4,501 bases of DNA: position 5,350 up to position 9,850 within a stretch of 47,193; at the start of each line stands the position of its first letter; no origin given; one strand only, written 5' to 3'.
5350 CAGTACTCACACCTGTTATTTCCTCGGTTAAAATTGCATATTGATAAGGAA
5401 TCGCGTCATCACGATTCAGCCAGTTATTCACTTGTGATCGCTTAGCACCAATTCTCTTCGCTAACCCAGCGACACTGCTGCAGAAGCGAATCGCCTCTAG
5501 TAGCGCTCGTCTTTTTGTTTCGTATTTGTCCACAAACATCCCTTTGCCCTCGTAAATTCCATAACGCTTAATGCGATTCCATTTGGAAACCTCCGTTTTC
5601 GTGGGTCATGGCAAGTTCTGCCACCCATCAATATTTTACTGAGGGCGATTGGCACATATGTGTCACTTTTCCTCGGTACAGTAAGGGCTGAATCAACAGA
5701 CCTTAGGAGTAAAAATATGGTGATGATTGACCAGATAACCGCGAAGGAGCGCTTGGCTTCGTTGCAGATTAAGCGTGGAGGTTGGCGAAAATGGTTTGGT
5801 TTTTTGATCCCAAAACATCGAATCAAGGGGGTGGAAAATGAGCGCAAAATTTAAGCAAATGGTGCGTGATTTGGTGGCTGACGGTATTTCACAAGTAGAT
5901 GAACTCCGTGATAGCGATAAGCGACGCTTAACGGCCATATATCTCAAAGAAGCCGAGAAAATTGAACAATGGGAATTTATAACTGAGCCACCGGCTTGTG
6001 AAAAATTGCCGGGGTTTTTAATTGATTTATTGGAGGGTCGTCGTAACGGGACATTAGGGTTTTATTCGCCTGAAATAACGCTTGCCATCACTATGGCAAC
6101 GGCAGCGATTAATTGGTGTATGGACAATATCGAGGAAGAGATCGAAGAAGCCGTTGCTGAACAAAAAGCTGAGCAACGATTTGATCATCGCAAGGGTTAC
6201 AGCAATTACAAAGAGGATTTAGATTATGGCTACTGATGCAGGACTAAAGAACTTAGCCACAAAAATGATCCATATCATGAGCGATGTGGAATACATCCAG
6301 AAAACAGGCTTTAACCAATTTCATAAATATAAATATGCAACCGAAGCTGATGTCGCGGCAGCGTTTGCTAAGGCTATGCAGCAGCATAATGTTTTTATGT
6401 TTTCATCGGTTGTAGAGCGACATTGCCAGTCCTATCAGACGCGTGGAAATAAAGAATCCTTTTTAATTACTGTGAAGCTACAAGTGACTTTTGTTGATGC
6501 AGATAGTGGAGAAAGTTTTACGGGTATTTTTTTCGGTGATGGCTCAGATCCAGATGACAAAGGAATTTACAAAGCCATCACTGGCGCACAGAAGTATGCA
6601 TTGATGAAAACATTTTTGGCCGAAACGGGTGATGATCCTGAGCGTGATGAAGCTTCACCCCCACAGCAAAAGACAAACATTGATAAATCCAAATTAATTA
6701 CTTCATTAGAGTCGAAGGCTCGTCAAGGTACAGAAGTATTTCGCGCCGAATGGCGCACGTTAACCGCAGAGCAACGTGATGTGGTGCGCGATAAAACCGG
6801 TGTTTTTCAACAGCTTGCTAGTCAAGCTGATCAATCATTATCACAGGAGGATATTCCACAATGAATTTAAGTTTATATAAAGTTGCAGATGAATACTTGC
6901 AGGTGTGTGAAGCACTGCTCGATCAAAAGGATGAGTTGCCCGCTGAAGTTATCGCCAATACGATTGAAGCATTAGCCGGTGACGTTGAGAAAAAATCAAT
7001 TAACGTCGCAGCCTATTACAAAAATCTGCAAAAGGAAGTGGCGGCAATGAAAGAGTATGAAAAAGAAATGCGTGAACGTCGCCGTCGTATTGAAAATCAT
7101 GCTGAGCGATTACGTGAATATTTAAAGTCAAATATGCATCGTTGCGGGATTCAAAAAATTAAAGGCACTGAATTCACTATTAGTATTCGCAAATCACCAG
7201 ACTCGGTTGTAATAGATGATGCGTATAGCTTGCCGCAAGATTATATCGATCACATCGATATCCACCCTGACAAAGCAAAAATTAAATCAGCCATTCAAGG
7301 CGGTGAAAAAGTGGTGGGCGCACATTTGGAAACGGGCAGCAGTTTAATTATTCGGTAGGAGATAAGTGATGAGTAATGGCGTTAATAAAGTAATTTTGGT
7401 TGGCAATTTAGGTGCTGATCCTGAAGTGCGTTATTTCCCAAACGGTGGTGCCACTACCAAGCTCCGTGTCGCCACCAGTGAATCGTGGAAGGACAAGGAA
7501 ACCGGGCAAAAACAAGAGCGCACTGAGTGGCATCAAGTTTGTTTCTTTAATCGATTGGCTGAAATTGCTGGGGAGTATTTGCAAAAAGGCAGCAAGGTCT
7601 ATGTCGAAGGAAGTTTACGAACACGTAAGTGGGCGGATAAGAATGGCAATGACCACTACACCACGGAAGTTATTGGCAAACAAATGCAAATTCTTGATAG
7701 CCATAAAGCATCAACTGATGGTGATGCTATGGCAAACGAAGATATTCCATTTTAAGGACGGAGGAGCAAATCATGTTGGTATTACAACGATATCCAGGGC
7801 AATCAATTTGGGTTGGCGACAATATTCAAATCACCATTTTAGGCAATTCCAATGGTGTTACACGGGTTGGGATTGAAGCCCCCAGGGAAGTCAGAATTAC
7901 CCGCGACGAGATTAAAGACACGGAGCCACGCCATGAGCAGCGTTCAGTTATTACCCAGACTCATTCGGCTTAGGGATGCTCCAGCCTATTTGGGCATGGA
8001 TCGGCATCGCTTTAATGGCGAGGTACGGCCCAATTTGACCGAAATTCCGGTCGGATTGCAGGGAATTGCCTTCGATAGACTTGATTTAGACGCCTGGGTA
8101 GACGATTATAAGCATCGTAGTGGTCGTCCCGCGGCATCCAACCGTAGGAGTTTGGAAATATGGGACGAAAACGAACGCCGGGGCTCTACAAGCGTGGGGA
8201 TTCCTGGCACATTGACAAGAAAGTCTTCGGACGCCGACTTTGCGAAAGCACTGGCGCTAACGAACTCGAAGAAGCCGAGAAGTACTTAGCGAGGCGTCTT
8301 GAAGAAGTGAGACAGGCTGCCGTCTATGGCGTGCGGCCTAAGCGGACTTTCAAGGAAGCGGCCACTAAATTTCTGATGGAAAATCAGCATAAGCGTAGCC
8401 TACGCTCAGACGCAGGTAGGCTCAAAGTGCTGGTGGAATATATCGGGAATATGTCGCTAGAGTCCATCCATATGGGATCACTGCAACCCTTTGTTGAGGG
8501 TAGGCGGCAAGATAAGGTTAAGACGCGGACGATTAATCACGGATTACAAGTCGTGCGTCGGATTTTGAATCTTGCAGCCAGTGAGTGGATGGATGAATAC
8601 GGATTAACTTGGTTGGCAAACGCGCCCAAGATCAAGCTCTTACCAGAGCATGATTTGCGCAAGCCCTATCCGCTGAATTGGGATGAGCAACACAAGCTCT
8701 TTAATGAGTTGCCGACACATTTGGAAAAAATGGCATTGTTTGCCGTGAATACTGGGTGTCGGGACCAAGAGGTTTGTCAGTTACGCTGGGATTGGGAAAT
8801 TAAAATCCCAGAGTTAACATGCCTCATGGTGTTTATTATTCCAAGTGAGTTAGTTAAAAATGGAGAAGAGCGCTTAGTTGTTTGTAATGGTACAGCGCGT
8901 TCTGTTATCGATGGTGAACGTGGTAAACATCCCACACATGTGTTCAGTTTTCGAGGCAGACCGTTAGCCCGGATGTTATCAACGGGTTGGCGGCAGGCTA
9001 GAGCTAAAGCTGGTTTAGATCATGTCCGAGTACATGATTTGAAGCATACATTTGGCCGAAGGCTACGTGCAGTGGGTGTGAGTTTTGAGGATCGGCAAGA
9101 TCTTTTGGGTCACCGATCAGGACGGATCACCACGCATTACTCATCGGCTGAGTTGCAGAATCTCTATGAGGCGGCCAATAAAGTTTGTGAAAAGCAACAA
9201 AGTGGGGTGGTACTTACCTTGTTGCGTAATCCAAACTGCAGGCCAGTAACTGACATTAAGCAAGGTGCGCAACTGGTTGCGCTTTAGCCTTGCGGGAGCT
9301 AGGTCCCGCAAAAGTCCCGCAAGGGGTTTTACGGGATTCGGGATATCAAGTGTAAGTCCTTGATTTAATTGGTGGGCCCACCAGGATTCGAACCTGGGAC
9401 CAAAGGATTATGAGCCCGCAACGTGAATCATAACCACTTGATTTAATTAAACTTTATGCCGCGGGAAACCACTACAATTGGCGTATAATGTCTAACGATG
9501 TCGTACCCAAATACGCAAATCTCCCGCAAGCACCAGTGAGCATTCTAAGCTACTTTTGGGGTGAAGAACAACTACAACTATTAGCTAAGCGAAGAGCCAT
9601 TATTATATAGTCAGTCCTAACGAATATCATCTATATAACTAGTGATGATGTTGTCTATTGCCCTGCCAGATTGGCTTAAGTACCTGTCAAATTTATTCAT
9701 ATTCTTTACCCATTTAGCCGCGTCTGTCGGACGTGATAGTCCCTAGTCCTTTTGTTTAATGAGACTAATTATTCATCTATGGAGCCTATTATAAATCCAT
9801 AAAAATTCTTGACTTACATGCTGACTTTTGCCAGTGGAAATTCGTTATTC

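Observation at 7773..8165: Phage-encoded CsrA paralogue placed directly upstream of xis/int, with clustered GGA motifs at the int start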

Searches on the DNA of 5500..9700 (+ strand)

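Call 11: search_dna_similar(query=window:5500-9700:+, collection=phages, mode=distant, max_rows=20)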
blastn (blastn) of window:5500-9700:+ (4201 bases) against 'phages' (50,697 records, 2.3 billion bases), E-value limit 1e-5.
Records with a match: 226; places in all: 226; records where one place covers at least 80% of the query: 0.
Best place of each record, by identity: 90-95% 8; 80-90% 46; 60-80% 172.
By first word of the organism name: Salmonella 68; Acinetobacter 38; Vibrio 38; Pseudomonas 26; Escherichia 25; Pectobacterium 6; Burkholderia 4; Pseudoalteromonas 2; Shigella 2; Enterobacter 2; and 14 more.
By host as written in the record: - 88; Escherichia coli 13; Acinetobacter baumannii 10; Vibrio cyclitrophicus 7; Salmonella enterica 7; Salmonella enterica subsp. enterica serovar Typhimurium 6; Pseudomonas aeruginosa 5; Salmonella sp. 4; and 61 more.
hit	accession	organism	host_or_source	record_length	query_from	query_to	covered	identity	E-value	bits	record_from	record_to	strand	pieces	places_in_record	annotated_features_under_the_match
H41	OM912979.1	Salmonella phage CF-SP1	Salmonella enterica subsp. enterica ...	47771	1879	2187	7%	68.5%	4e-20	107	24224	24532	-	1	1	hypothetical protein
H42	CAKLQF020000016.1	Acinetobacter phage MD-2021a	not known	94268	1878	2192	7%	65.7%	1e-12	82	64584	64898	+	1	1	ssb: single-stranded DNA binding protein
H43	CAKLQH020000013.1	Acinetobacter phage MD-2021a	not known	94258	1878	2192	7%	65.7%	1e-12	82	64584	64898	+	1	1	ssb: single-stranded DNA binding protein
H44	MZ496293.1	Vibrio phage ST2-1pr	Vibrio sp. St2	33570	1872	2171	7%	68.5%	4e-20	107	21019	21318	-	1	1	single-stranded DNA-binding protein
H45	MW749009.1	Bacillus phage vB_BspP_Dartukuta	Bacillus sp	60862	1865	2176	7%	65.8%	6e-11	78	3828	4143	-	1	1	putative ss-DNA binding protein | hypothetical protein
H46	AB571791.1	Salmonella enterica subsp. enterica serovar Typhimurium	-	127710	1868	2171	7%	67.0%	3e-15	92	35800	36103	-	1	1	ssb: single-stranded DNA-binding protein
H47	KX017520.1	Salmonella phage 64795_sal3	Salmonella enterica subsp. Typhimurium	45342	1879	2187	7%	65.7%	6e-11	78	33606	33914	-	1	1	single-stranded DNA-binding protein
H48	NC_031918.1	Salmonella phage 64795_sal3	Salmonella enterica subsp. Typhimurium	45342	1879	2187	7%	65.7%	6e-11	78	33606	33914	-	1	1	single strand DNA binding protein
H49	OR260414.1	Salmonella phage PSH-1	Salmonella sp.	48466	1879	2187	7%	65.7%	6e-11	78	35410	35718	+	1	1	record has no annotation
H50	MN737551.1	Salmonella phage LPSTLL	Salmonella enterica subsp. enterica ...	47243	1879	2187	7%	65.4%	8e-10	73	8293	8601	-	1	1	single-stranded DNA-binding protein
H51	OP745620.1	Salmonella phage INT55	Salmonella sp.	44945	1879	2187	7%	65.4%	8e-10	73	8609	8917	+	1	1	DNA-binding protein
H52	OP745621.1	Salmonella phage INT59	Salmonella sp.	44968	1879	2187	7%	65.4%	8e-10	73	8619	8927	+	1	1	DNA-binding protein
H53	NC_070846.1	Salmonella phage LPSTLL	Salmonella enterica subsp. enterica ...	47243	1879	2187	7%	65.4%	8e-10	73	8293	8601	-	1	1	single-stranded DNA-binding protein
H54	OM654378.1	Pararheinheimera phage vB_PsoM_KLER1-1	Pararheinheimera soli strain KR2-1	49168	1879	2168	7%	69.6%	2e-22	115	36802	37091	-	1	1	ssDNA-binding protein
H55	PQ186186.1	Salmonella phage vB_CECAV_048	Salmonella enterica subsp. enterica ...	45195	1879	2187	7%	65.1%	3e-8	69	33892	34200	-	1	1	single strand DNA binding protein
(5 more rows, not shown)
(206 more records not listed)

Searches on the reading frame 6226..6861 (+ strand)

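Call 4: search_protein_families(library=pfam, proteins=[window:6226-6861:+], max_evalue=0.01)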
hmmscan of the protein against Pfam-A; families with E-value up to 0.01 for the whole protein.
window:6226-6861:+ (212 aa): 2 families
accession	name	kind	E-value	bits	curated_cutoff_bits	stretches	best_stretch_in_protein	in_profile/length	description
PF04404.17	ERF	-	3.3e-17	63.3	25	1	11-155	2-141/153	ERF superfamily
PF11304.13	DUF3106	-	0.00059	20.7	24.3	1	141-207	20-86/104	Protein of unknown function (DUF3106)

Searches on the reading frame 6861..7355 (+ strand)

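Call 4: search_protein_families(library=pfam, proteins=[window:6861-7355:+], max_evalue=0.01)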
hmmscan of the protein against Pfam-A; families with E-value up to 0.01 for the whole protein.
window:6861-7355:+ (165 aa): 3 families
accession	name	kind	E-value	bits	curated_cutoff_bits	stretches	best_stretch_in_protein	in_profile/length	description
PF05565.16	Sipho_Gp157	-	2.7e-47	161.2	28.6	1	5-165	2-162/162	Siphovirus Gp157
PF23067.1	MG280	-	0.0019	18.3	27.4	1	17-119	61-162/259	Uncharacterised protein MG280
PF02346.21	Vac_Fusion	-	0.0078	16.3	24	0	55-86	11-42/56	Chordopoxvirus multifunctional envelope protein A27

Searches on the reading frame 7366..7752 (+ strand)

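Call 4: search_protein_families(library=pfam, proteins=[window:7366-7752:+], max_evalue=0.01)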
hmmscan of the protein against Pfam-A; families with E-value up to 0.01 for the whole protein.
window:7366-7752:+ (129 aa): 1 family
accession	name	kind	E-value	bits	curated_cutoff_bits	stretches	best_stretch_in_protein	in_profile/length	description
PF00436.31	SSB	-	5.1e-38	129.7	26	1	6-110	1-104/104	Single-strand binding protein family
